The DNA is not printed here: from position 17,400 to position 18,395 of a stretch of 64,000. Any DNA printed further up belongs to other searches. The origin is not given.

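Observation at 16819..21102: Complete lipid-linked aminosugar donor module lacking an obvious flippase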

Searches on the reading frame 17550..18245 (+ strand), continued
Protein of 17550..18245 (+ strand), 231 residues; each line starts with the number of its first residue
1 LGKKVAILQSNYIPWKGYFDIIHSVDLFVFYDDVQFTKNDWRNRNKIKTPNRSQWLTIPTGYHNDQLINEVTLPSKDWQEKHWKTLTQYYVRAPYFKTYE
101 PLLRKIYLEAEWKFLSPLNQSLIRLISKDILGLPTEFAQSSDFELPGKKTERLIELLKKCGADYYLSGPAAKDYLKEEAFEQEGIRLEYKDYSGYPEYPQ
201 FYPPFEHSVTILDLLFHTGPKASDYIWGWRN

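Call 85: search_protein_families(library=pfam, proteins=[P0254, P0300, P0301, P0334, P0342, P0353, P0329, P0317, P0281, P0337], max_evalue=0.001)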
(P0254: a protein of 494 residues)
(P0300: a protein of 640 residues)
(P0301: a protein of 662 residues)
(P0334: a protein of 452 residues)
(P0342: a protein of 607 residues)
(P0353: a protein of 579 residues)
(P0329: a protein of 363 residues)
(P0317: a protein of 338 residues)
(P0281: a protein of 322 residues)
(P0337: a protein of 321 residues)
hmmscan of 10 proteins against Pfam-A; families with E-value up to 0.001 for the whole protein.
P0254 (494 aa): 1 family
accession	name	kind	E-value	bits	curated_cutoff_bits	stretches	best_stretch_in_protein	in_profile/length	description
PF08889.16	WbqC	-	1.1e-138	460.6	21.3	2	271-484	1-217/218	WbqC-like protein family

P0300 (640 aa): 1 family
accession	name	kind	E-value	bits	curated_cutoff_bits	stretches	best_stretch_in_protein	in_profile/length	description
PF08889.16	WbqC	-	6e-72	242.5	21.3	1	418-633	1-216/218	WbqC-like protein family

P0301 (662 aa): 5 families
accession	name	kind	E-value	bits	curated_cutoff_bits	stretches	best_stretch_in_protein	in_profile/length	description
PF08889.16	WbqC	-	8.1e-71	238.8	21.3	1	431-650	1-217/218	WbqC-like protein family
PF13302.13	Acetyltransf_3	-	5e-15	56.8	25.4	1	237-369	3-137/138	Acetyltransferase (GNAT) domain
PF13420.13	Acetyltransf_4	-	3.4e-09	37.3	24.3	1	243-375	6-140/155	Acetyltransferase (GNAT) domain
PF00583.31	Acetyltransf_1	-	4.9e-08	33.7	20.7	1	272-369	16-116/116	Acetyltransferase (GNAT) family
PF04101.22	Glyco_tran_28_C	-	6e-05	23.6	22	1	65-206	5-153/166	Glycosyltransferase family 28 C-terminal domain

P0334 (452 aa): 6 families
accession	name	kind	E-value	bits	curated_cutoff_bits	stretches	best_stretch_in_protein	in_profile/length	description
PF08889.16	WbqC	-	1.6e-77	260.6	21.3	1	221-438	1-216/218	WbqC-like protein family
PF13302.13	Acetyltransf_3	-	1.3e-19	71.6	25.4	1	20-156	1-138/138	Acetyltransferase (GNAT) domain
PF13420.13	Acetyltransf_4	-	3.8e-10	40.4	24.3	1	34-175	12-154/155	Acetyltransferase (GNAT) domain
PF00583.31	Acetyltransf_1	-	4.5e-10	40.3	20.7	1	61-155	27-116/116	Acetyltransferase (GNAT) family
PF13523.12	Acetyltransf_8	-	5.7e-08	32.9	27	1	28-158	3-140/145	Acetyltransferase (GNAT) domain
PF13508.13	Acetyltransf_7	-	1.5e-05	25.7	27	1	74-156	6-83/84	Acetyltransferase (GNAT) domain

P0342 (607 aa): 3 families
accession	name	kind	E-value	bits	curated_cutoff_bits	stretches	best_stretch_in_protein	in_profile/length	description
PF01041.23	DegT_DnrJ_EryC1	-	3e-81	273.9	19.8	1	239-595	5-359/360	DegT/DnrJ/EryC1/StrS aminotransferase family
PF08889.16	WbqC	-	8.2e-69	232.2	21.3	1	8-223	1-217/218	WbqC-like protein family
PF00266.25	Aminotran_5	-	8.3e-06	25.4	21.5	1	264-515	48-311/371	Aminotransferase class-V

P0353 (579 aa): 6 families
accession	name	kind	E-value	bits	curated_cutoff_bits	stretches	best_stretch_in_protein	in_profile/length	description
PF08889.16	WbqC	-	2.9e-70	237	21.3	1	9-230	1-216/218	WbqC-like protein family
PF13489.12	Methyltransf_23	-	7.4e-20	71.8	27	1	377-523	16-162/164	Methyltransferase domain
PF08242.18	Methyltransf_12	-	8.5e-11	42.9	30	1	388-476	1-98/98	Methyltransferase domain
PF08241.18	Methyltransf_11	-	6.7e-10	39.9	21.2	1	388-477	1-94/95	Methyltransferase domain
PF13649.12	Methyltransf_25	-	8.1e-07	30.1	27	1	388-474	2-97/97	Methyltransferase domain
PF13847.12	Methyltransf_31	-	0.00029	21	27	0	387-484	7-116/145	Methyltransferase domain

P0329 (363 aa): 5 families
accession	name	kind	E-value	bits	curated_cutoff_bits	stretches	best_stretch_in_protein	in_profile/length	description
PF08889.16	WbqC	-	1.6e-67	228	21.3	1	144-358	1-217/218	WbqC-like protein family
PF00583.31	Acetyltransf_1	-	1.2e-08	35.6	20.7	1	50-122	31-116/116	Acetyltransferase (GNAT) family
PF13508.13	Acetyltransf_7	-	3.1e-07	31.1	27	1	58-122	9-82/84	Acetyltransferase (GNAT) domain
PF08445.16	FR47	-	0.00052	20.4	22.1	0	76-124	27-79/86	FR47-like protein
PF13673.13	Acetyltransf_10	-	0.00073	20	23.6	0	42-125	20-110/128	Acetyltransferase (GNAT) domain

P0317 (338 aa): 1 family
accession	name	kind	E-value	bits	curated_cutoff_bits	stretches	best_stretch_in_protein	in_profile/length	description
PF08889.16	WbqC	-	1.7e-65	221.4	21.3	1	73-289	1-216/218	WbqC-like protein family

P0281 (322 aa): 1 family
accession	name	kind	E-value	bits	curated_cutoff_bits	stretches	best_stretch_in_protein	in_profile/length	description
PF08889.16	WbqC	-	1.6e-77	260.6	21.3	1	100-315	1-216/218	WbqC-like protein family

P0337 (321 aa): 1 family
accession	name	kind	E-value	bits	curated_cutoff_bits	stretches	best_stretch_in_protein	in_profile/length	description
PF08889.16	WbqC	-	1.1e-69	235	21.3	1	80-301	1-216/218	WbqC-like protein family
